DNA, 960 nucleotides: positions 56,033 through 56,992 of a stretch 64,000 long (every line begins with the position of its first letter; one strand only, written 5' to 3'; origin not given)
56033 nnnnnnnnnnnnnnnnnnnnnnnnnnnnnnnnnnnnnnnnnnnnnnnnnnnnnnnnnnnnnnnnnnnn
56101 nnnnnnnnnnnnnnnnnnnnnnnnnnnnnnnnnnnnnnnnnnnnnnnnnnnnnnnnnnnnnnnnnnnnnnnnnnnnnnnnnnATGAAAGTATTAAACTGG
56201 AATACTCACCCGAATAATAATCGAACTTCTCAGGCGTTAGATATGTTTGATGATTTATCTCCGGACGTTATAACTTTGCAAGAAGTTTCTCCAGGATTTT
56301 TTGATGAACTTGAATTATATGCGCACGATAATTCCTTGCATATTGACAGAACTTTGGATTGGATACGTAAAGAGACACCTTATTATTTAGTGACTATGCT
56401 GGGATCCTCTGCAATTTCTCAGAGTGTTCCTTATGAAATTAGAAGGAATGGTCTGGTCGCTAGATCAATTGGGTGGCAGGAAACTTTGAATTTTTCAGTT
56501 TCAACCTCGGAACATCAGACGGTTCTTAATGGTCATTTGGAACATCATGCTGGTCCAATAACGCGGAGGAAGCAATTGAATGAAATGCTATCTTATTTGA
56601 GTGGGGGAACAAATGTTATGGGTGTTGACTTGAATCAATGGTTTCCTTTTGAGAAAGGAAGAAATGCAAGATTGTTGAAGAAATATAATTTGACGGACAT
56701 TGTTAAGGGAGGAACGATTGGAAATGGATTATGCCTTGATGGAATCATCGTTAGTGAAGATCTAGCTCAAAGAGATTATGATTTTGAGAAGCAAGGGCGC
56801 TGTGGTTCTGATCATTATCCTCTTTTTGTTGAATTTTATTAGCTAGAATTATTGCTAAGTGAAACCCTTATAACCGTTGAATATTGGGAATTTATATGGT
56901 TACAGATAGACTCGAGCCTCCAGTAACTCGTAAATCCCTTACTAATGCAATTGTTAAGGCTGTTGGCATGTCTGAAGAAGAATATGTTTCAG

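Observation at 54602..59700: tRNA-Asp-proximal cluster: winged-helix proteins, EEP nuclease, acidic ORFans and an Upf1-like SF1 helicase, a candidate nuclease-helicase module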

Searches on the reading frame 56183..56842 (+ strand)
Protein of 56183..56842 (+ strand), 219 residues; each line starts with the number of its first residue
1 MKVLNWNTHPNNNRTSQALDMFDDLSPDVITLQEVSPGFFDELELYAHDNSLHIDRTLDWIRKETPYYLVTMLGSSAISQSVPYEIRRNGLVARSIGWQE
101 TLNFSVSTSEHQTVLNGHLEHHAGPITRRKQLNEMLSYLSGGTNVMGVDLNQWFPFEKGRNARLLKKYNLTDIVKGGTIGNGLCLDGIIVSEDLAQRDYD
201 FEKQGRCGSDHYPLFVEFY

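Call 4: search_protein_families(library=pfam, proteins=[window:56183-56842:+], max_evalue=0.1)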
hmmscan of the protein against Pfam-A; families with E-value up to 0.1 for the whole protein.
window:56183-56842:+ (219 aa): 1 family
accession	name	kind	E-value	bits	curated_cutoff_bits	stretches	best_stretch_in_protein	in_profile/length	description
PF03372.29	Exo_endo_phos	-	0.0069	16.6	24.5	1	11-63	15-56/225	Endonuclease/Exonuclease/phosphatase family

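Call 5: search_protein_families(library=padloc, proteins=[window:56183-56842:+], max_evalue=0.1)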
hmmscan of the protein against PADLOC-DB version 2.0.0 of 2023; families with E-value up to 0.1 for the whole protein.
window:56183-56842:+ (219 aa): 0 families

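Call 6: search_protein_families(library=ncbifam, proteins=[window:56183-56842:+], max_evalue=0.1)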
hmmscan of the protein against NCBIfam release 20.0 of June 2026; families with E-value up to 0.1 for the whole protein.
window:56183-56842:+ (219 aa): 3 families
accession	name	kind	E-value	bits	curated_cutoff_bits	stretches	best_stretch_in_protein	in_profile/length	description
TIGR00633.1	xth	equivalog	0.00023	20.8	99.05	0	1-35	1-36/255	exodeoxyribonuclease III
TIGR00195.1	exoDNase_III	equivalog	0.012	15.2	182.55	0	1-35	1-35/254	exodeoxyribonuclease III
NF003842.0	PRK05421.1-4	equivalog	0.051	13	144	0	1-36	32-70/259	endonuclease/exonuclease/phosphatase family protein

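Call 19: find_homologous_proteins(query=window:56183-56842:+, max_evalue=0.001)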
Query window:56183-56842:+ (219 aa): 17 proteins with E <= 0.001 among 131 candidates.
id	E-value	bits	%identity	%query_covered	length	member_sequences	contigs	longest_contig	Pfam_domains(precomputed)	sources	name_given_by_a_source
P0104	5.0e-146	502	100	100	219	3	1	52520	-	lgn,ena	-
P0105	6.5e-119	414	83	100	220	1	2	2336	-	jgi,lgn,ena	-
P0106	3.7e-114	398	80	100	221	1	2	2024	-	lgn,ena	-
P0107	9.1e-107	374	75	100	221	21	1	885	-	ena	-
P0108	4.8e-105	368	72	100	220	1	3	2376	-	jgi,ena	-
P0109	4.9e-105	368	72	100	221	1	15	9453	-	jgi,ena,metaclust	jgi:endonuclease/exonuclease/phosphatase family metal-dependent hydrolase|metaclust:\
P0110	6.4e-105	368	72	100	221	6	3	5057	-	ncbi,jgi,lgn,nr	ncbi:MAG: hypothetical protein CXT77_04795 [uncultured DHVE6 group euryarchaeote]|nr:MAG: hypothetic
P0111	1.3e-104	367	72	100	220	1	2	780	-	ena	-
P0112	8.6e-103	361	72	100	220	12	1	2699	-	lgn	-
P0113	1.2e-101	357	71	100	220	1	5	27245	-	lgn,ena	-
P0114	2.6e-101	356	71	100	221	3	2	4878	-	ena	-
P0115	2.1e-100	353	71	100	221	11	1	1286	-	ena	-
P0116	2.4e-100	353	70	100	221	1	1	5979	-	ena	-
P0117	1.9e-99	350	69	100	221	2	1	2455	-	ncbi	-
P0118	3.5e-94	333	67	100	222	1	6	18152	-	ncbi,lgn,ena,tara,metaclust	tara:strand:+ start:66 stop:734 length:669 start_codon:yes stop_codon:yes gene_type:complete|metaclu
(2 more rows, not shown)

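Call 23: search_solved_structures(query=A1, max_evalue=1, show_alignments=2)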
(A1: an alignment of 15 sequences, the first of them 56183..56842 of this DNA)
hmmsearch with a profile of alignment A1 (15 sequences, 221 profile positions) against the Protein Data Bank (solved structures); distinct sequences matched with E-value up to 1: 3.
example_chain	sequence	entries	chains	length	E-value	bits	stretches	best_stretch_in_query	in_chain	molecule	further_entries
2jc4_A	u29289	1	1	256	0.066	16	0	1-36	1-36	EXODEOXYRIBONUCLEASE III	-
6fk5_A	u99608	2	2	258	0.067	15.9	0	1-36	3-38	NExo D146N | Exodeoxyribonuclease III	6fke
6fk4_A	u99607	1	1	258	0.068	15.9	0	1-36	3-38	Exodeoxyribonuclease III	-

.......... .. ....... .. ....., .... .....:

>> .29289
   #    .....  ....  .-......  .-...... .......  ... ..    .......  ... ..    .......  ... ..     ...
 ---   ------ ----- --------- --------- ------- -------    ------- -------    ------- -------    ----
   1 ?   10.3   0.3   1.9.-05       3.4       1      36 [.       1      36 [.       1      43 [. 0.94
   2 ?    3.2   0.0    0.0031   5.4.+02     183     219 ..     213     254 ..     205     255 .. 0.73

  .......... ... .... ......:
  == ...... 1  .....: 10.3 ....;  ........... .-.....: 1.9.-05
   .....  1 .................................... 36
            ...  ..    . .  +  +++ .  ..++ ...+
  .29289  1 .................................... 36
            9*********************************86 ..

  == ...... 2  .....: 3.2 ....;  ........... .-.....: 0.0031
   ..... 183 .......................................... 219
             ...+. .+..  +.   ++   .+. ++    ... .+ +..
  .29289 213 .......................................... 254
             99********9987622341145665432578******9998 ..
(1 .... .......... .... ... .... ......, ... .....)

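Call 30: predict_structure(alignment_id=A1)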
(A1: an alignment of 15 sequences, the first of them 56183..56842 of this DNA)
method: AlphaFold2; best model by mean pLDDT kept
length: 219 residues; sequences in the alignment: 15
mean_pLDDT: 68.2   pTM: 0.74
mean pLDDT of the five models: 68.2, 68.1, 60.9, 56.9, 55.7
residues with pLDDT >= 90: 27; 70-90: 86; 50-70: 59; < 50: 47
segments of 3 or more residues with pLDDT < 50: 151-162, 168-191, 203-211
pLDDT, mean of each block of 10 residues (from residue 1): 73 68 84 86 93 92 86 90 74 64 85 80 70 77 55 39 49 39 41 55 43 55
secondary structure, 60 per line:
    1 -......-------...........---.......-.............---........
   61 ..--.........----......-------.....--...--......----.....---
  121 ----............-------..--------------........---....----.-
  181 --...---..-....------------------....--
elements in order: E2-7 H15-25 E29-35 H37-49 E53-62 E65-73 E78-83 H91-95 E98-100 E103-108 E113-117 H125-136 H160-167 H171-174 E183-185 H192-195 E214-217

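Call 32: search_protein_representatives(alignment_id=A1)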
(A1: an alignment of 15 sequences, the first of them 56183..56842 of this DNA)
Query: 15 sequences, 221 profile positions. Proteins with E-value up to 0.001 (for the whole library): 143; up to 1e-10: 25; up to 1e-30: 2. The best 143 are listed.
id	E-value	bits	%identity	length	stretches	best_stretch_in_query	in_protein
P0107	2.3e-133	458.9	-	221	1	1-221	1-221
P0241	6.2e-37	143.6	-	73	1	1-73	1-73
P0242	6.4e-22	94.5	-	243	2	1-143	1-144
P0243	7.3e-18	81.3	-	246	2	1-155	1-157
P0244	2.5e-16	76.2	-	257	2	1-153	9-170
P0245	3.8e-16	75.6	-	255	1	1-154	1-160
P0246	6.3e-15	71.7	-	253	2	1-146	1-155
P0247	1.9e-14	70.1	-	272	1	2-219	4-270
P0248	2.4e-14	69.7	-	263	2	1-150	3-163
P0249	3.5e-14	69.2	-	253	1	1-220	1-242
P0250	6.5e-14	68.3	-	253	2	1-153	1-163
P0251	1.4e-13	67.3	-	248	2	1-174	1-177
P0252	4.2e-13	65.7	-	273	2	1-152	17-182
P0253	4.8e-13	65.5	-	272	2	1-177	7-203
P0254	1.3e-12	64.1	-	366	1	1-218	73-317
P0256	3.9e-12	62.5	-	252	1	1-218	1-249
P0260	1.6e-11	60.5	-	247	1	1-218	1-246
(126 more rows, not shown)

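Call 33: search_protein_families(library=pfam, proteins=[P0242, P0243, P0244, P0245, P0246, P0247, P0249, P0254, P0256, P0260], max_evalue=0.001)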
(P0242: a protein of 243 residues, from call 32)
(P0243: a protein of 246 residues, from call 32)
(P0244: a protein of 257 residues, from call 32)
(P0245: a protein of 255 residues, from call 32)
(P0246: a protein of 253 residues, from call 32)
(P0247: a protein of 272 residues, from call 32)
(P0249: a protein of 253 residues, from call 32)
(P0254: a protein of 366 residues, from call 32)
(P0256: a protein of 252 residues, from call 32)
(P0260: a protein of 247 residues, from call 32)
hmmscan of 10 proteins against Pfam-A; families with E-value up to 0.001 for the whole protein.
P0242 (243 aa): 2 families
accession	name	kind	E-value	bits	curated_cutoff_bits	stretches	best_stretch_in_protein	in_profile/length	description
PF03372.29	Exo_endo_phos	-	9.9e-12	45.5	24.5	1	5-235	2-225/225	Endonuclease/Exonuclease/phosphatase family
PF14529.12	Exo_endo_phos_2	-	0.00021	21.6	27.4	1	131-238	14-116/117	Endonuclease-reverse transcriptase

P0243 (246 aa): 2 families
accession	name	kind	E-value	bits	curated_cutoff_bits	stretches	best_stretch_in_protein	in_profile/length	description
PF03372.29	Exo_endo_phos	-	6.4e-14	52.7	24.5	1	4-237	1-225/225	Endonuclease/Exonuclease/phosphatase family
PF14529.12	Exo_endo_phos_2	-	5.3e-06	26.7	27.4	1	117-240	4-116/117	Endonuclease-reverse transcriptase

P0244 (257 aa): 2 families
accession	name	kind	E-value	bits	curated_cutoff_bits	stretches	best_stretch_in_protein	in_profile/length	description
PF03372.29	Exo_endo_phos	-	5.1e-15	56.2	24.5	1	12-250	1-225/225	Endonuclease/Exonuclease/phosphatase family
PF14529.12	Exo_endo_phos_2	-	0.00057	20.2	27.4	0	145-253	17-116/117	Endonuclease-reverse transcriptase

P0245 (255 aa): 2 families
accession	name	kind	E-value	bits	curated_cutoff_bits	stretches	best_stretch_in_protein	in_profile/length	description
PF03372.29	Exo_endo_phos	-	1.5e-14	54.8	24.5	1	4-239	1-225/225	Endonuclease/Exonuclease/phosphatase family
PF14529.12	Exo_endo_phos_2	-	1.4e-05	25.3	27.4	1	134-241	17-115/117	Endonuclease-reverse transcriptase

P0246 (253 aa): 2 families
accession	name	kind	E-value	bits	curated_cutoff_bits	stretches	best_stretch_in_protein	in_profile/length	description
PF03372.29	Exo_endo_phos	-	5.1e-13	49.7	24.5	1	4-243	1-225/225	Endonuclease/Exonuclease/phosphatase family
PF14529.12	Exo_endo_phos_2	-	0.00025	21.3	27.4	1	139-246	18-116/117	Endonuclease-reverse transcriptase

P0247 (272 aa): 1 family
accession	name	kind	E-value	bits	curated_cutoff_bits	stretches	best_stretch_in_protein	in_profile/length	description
PF03372.29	Exo_endo_phos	-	1.5e-12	48.2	24.5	1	6-263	1-225/225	Endonuclease/Exonuclease/phosphatase family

P0249 (253 aa): 1 family
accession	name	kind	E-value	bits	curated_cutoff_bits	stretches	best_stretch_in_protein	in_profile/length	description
PF03372.29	Exo_endo_phos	-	7.9e-07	29.5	24.5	1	5-234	2-225/225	Endonuclease/Exonuclease/phosphatase family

P0254 (366 aa): 2 families
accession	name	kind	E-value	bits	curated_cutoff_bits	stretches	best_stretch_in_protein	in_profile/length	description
PF03372.29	Exo_endo_phos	-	1.2e-17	64.9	24.5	1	76-311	1-225/225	Endonuclease/Exonuclease/phosphatase family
PF14529.12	Exo_endo_phos_2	-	0.00032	21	27.4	0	192-314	2-116/117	Endonuclease-reverse transcriptase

P0256 (252 aa): 1 family
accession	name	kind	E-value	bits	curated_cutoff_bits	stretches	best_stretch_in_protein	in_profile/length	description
PF03372.29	Exo_endo_phos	-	8e-13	49.1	24.5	1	6-243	3-225/225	Endonuclease/Exonuclease/phosphatase family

P0260 (247 aa): 2 families
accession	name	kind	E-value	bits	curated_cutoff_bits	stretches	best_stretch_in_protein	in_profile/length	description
PF03372.29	Exo_endo_phos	-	8.4e-10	39.2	24.5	1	20-240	24-225/225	Endonuclease/Exonuclease/phosphatase family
PF14529.12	Exo_endo_phos_2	-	2.7e-06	27.7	27.4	1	132-243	13-116/117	Endonuclease-reverse transcriptase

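Call 34: fold_search(model_id=the predicted structure, library=pdb)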
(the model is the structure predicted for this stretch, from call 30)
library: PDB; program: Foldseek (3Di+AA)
matches with E <= 10: 843; with E <= 0.001: 108
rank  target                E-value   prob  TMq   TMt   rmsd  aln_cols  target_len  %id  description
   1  6ca4_C                3.1e-06  1.00  0.48  0.46   8.4       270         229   17  Crystal structure of humanized D. rerio TDP2 by 14 mutations (released 2018-05-02)
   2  4ruw                  8.8e-06  1.00  0.55  0.33   9.6       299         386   14  The crystal structure of endonuclease/exonuclease/phosphatase from Beutenbergia cavernae DSM 12333 (released 2014-12-24)
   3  4fpv_B                8.8e-06  1.00  0.52  0.45  10.7       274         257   14  Crystal structure of D. rerio TDP2 complexed with single strand DNA product (released 2012-10-31)
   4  4gyz_H                9.3e-06  1.00  0.43  0.39   4.7       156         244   17  Mus Musculus Tdp2 Bound to dAMP and Mg2+ (released 2012-10-31)
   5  6ca4_B                1.8e-05  1.00  0.51  0.47   6.4       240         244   18  Crystal structure of humanized D. rerio TDP2 by 14 mutations (released 2018-05-02)
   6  4gyz_A                1.8e-05  1.00  0.51  0.47   6.7       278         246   14  Mus Musculus Tdp2 Bound to dAMP and Mg2+ (released 2012-10-31)
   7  5j3s                  2.1e-05  1.00  0.52  0.49   9.7       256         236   17  Crystal structure of the catalytic domain of human tyrosyl DNA phosphodiesterase 2 in complex with a small molecule inhi (released 2016-05-04)
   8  5j3p_A                2.3e-05  1.00  0.53  0.48  10.0       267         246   16  Crystal structure of the catalytic domain of human tyrosyl DNA phosphodiesterase 2 (released 2016-05-04)
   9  1ako                  2.5e-05  1.00  0.53  0.45   8.4       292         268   15  EXONUCLEASE III FROM ESCHERICHIA COLI (released 1997-08-20)
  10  6ca4_A                3.2e-05  1.00  0.49  0.45   6.9       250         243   15  Crystal structure of humanized D. rerio TDP2 by 14 mutations (released 2018-05-02)
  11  5inn_C                3.2e-05  1.00  0.51  0.49   7.4       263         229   12  Mouse Tdp2 D358N protein, apo state with increased disorder amongst variable DNA-binding grasp conformations (released 2016-04-27)
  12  4gyz_D                3.6e-05  1.00  0.48  0.45   9.6       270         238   15  Mus Musculus Tdp2 Bound to dAMP and Mg2+ (released 2012-10-31)
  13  4f1h_A                3.8e-05  1.00  0.52  0.47  10.7       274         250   14  Crystal structure of TDP2 from Danio rerio complexed with a single strand DNA (released 2012-10-31)
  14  5j3z_A                4.0e-05  1.00  0.50  0.45   6.5       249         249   15  Crystal structure of m2hTDP2-CAT in complex with a small molecule inhibitor (released 2016-05-04)
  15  3g00_B                4.0e-05  1.00  0.45  0.40  10.6       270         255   14  Mth0212 in complex with a 9bp blunt end dsDNA at 1.7 Angstrom (released 2010-03-09)
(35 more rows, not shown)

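Call 42: find_related_loci(query=A1, collection=viral_contigs, flank=8000)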
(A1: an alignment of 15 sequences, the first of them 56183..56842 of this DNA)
Query A1 (219 aa) in viral_contigs; peptide patterns used: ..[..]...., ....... (x = any residue, [..] = any of these).
31 stretches matched a pattern, but none encodes a relative of the query by tblastn (E <= 1e-3).

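Call 49: list_cluster_members(proteins=[P0242, P0243, P0244, P0245, P0246, P0247, P0249, P0254])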
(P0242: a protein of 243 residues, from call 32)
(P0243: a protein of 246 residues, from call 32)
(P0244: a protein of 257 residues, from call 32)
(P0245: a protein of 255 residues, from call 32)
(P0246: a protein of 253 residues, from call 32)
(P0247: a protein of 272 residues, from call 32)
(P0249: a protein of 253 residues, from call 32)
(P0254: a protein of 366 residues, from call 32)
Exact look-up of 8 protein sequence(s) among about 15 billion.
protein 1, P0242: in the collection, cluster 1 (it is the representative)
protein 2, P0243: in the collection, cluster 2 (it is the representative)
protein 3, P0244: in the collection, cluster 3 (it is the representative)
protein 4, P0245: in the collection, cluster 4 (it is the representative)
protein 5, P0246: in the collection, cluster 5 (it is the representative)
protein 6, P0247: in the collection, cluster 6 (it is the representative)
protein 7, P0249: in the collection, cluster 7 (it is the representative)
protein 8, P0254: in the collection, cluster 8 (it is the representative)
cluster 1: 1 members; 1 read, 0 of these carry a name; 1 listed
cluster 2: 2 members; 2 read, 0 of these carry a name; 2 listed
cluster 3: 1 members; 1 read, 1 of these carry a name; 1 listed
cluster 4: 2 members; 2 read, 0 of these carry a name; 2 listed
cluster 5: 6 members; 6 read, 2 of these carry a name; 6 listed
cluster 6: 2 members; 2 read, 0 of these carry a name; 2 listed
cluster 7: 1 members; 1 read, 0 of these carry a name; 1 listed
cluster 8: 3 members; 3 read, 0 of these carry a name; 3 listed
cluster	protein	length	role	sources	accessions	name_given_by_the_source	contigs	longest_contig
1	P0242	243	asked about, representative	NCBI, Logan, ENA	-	-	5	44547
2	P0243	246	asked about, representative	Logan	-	-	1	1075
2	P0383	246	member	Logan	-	-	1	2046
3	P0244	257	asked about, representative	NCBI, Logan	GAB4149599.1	MAG: hypothetical protein OHK0017_13860 [Patescibacteria group bacterium]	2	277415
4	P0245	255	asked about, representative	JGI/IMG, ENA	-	-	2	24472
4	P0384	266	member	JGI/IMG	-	-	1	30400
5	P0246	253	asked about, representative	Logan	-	-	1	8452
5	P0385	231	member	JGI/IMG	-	endonuclease/exonuclease/phosphatase family metal-dependent hydrolase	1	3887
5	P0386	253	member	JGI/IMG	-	endonuclease/exonuclease/phosphatase family metal-dependent hydrolase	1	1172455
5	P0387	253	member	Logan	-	-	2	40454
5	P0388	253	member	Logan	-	-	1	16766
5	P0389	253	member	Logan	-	-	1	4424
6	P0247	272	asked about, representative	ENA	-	-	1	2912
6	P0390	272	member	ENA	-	-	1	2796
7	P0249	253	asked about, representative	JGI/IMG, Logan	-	-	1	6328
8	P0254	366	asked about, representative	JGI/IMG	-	-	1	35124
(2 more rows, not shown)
